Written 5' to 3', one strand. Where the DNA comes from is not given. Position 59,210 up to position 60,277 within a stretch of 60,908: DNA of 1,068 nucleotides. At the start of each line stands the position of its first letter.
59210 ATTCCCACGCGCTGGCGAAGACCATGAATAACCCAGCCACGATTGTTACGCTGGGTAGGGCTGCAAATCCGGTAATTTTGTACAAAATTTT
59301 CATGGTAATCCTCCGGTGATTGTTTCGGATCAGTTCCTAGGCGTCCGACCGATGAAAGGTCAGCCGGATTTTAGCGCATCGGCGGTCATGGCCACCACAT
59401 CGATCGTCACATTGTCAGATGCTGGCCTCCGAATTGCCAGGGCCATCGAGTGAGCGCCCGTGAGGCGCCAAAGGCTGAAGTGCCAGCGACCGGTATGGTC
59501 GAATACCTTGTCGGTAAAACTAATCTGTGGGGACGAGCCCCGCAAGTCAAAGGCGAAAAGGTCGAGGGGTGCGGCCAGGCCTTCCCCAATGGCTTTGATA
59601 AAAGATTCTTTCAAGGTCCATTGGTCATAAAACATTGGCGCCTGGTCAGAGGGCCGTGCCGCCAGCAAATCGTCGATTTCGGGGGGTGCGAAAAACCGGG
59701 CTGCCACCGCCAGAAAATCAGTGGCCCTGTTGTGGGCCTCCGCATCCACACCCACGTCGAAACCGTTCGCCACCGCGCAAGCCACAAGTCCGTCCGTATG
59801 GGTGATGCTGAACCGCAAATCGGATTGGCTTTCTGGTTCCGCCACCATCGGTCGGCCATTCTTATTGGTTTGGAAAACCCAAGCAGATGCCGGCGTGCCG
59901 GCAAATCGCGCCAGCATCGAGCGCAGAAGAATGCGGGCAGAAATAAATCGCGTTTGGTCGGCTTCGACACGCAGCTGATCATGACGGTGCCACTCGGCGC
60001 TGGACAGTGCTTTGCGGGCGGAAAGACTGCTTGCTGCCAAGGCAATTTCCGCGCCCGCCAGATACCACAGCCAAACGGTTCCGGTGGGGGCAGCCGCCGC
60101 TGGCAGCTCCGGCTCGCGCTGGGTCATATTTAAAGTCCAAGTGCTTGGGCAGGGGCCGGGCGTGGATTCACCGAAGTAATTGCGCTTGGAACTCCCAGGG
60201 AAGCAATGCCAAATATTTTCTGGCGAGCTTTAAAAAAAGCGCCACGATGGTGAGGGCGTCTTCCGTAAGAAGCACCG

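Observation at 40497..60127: Orphan hybrid NRPS-PKS-NRPS assembly line with trans-ER, O-methyltransferase and its own PPTase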

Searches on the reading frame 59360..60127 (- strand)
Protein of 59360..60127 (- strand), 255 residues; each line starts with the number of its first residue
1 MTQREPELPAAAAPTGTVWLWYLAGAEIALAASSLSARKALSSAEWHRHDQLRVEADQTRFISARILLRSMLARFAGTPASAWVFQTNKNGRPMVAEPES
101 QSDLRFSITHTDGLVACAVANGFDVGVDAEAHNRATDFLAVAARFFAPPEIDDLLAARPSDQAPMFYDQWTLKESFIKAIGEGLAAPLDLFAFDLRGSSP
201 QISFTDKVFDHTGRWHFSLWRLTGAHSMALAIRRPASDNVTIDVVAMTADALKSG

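Call 4: search_protein_families(library=pfam, proteins=[window:59360-60127:-], max_evalue=0.01)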
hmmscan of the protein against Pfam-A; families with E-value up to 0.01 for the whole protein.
window:59360-60127:- (255 aa): 3 families
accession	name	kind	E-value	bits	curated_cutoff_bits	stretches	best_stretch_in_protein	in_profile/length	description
PF01648.25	ACPS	-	6.7e-17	62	25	1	125-230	2-110/111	4'-phosphopantetheinyl transferase superfamily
PF22624.1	AASDHPPT_N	-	3.4e-07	30.9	27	1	37-118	13-96/100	4'-phosphopantetheinyl transferase, N-terminal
PF17837.6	4PPT_N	-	0.0017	18.9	27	1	58-120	14-68/68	4'-phosphopantetheinyl transferase N-terminal domain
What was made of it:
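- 59360..60127 (-): Sfp-type 4'-phosphopantetheinyl transferase (255 aa). PF01648 6.7e-17 and PF22624 (call 4).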

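Call 26: search_protein_families(library=ncbifam, proteins=[window:59360-60127:-], max_evalue=0.01)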
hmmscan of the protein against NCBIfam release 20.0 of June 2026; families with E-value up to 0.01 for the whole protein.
window:59360-60127:- (255 aa): 4 families
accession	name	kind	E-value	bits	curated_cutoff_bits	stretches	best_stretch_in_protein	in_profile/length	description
NF042922.1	4PPT_HetI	equivalog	4.4e-31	108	370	1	36-186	35-185/235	4'-phosphopantetheinyl transferase HetI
NF047349.1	4PPT_AusB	equivalog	1.8e-12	47.1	225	1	48-191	28-159/205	aureusimine biosynthesis 4'-phosphopantetheinyl transferase AusB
NF007676.0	PRK10351.1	equivalog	9.2e-12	45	174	1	50-182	23-145/195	4'-phosphopantetheinyl transferase AcpT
TIGR00556.1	pantethn_trn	domain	5.9e-11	42.6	45.35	1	125-190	5-74/128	phosphopantetheine--protein transferase domain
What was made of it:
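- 59360..60127 (-): Partial HetI-like match, 108 bits against a cut-off of 370 (call 26).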

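Call 54: find_encoding_contigs(protein=window:59360-60127:-, flank=10000, max_places=8)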
Protein window:59360-60127:- (255 aa): 22 contigs read that carry it; 8 places shown.
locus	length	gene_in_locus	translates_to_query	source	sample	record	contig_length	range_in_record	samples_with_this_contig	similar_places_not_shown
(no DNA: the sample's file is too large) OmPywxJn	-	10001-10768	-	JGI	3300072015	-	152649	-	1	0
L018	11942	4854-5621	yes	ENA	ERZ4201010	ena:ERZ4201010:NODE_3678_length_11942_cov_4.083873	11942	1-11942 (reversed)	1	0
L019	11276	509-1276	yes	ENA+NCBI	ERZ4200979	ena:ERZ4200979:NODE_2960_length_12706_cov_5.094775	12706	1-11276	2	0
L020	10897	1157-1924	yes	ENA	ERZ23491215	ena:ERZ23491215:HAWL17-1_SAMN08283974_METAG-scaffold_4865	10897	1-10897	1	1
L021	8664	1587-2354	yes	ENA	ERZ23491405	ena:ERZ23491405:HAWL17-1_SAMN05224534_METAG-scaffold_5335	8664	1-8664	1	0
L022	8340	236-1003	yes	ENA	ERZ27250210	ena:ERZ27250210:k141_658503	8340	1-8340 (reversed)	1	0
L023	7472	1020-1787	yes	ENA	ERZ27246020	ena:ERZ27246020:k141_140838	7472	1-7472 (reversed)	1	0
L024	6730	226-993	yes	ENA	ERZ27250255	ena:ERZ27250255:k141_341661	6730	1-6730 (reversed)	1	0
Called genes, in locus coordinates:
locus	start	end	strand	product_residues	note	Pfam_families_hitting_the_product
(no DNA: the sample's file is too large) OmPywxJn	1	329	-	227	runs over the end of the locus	PF07685:GATase_3, PF13507:GATase_5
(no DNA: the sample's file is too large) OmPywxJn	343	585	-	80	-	PF02700:PurS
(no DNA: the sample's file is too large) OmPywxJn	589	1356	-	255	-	PF01259:SAICAR_synt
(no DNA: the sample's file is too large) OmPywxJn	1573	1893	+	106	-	PF07345:ATPaseInh_sub_z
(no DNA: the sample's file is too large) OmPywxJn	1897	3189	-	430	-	PF00206:Lyase_1, PF10397:ADSL_C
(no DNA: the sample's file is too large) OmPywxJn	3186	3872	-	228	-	PF20582:UPF0758_N, PF04002:RadC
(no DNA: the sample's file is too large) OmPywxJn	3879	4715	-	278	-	PF00557:Peptidase_M24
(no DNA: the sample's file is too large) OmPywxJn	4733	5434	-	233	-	PF17746:SfsA_N, PF03749:SfsA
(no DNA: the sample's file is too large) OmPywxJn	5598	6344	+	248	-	PF00994:MoCF_biosynth, PF24102:FLAD1_M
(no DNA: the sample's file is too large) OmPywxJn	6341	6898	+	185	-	PF00583:Acetyltransf_1, PF13673:Acetyltransf_10, PF13508:Acetyltransf_7, PF08445:FR47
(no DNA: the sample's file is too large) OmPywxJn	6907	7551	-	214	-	PF09997:DUF2238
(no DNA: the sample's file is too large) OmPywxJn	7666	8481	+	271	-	-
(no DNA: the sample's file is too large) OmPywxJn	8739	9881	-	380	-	PF00589:Phage_integrase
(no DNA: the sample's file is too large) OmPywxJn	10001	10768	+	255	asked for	PF22624:AASDHPPT_N (weak), PF01648:ACPS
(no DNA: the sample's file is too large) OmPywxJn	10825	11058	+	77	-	-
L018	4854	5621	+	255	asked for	PF22624:AASDHPPT_N (weak), PF01648:ACPS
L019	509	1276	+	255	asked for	PF22624:AASDHPPT_N (weak), PF01648:ACPS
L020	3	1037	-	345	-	?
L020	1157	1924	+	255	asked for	PF22624:AASDHPPT_N (weak), PF01648:ACPS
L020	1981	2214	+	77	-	-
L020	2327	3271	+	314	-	-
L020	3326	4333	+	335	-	PF08100:Dimerisation, PF08242:Methyltransf_12 (faint), PF00891:Methyltransf_2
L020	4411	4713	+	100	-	-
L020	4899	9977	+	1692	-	PF00501:AMP-binding, PF13193:AMP-binding_C, PF00550:PP-binding, PF00668:Condensation, PF00501:AMP-binding, PF13193:AMP-binding_C (weak), PF00550:PP-binding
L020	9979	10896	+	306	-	?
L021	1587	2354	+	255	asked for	PF22624:AASDHPPT_N (weak), PF01648:ACPS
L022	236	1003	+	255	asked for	PF22624:AASDHPPT_N (weak), PF01648:ACPS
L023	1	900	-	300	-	?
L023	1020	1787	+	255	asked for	PF22624:AASDHPPT_N (weak), PF01648:ACPS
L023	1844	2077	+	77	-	-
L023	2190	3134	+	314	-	-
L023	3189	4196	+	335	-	PF08100:Dimerisation, PF08242:Methyltransf_12 (faint), PF00891:Methyltransf_2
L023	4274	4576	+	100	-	-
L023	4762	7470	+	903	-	?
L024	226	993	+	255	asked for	PF22624:AASDHPPT_N (weak), PF01648:ACPS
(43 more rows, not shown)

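Call 69: search_protein_families(library=phrogs, proteins=[L020:3-1037:-], max_evalue=0.01)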
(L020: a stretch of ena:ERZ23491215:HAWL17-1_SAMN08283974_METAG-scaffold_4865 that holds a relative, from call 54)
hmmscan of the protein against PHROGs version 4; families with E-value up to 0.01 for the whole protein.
L020:3-1037:- (345 aa): 4 families
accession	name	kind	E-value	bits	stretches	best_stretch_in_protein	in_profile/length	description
phrog_1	-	integration and excision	3.6e-48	166.2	1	37-344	131-428/611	integrase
phrog_216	-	integration and excision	9.1e-28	98.2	1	170-344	39-218/301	integrase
phrog_7685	-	integration and excision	0.00048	20.7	1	307-344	179-216/240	integrase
phrog_23783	-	integration and excision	0.0092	17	0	59-140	35-118/162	integrase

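Call 70: search_protein_families(library=pfam, proteins=[L020:3-1037:-], max_evalue=0.01)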
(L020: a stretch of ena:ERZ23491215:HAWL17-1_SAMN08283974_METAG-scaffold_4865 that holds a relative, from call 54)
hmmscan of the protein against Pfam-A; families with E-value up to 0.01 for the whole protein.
L020:3-1037:- (345 aa): 3 families
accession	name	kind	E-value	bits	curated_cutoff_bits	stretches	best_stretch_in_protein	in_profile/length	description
PF00589.27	Phage_integrase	-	1.3e-27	97.1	27.1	1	188-343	2-161/172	Phage integrase family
PF13102.12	Phage_int_SAM_5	-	9.5e-05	23.1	22.3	1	84-161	1-80/98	Phage integrase SAM-like domain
PF14659.12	Phage_int_SAM_3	-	0.00034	21.2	22.6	1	103-138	21-56/58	Phage integrase, N-terminal SAM-like domain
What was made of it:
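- On tRNA-integrated genomic island: Complete in L020, L023 and the 152-kb contig (calls 54, 69, 70).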
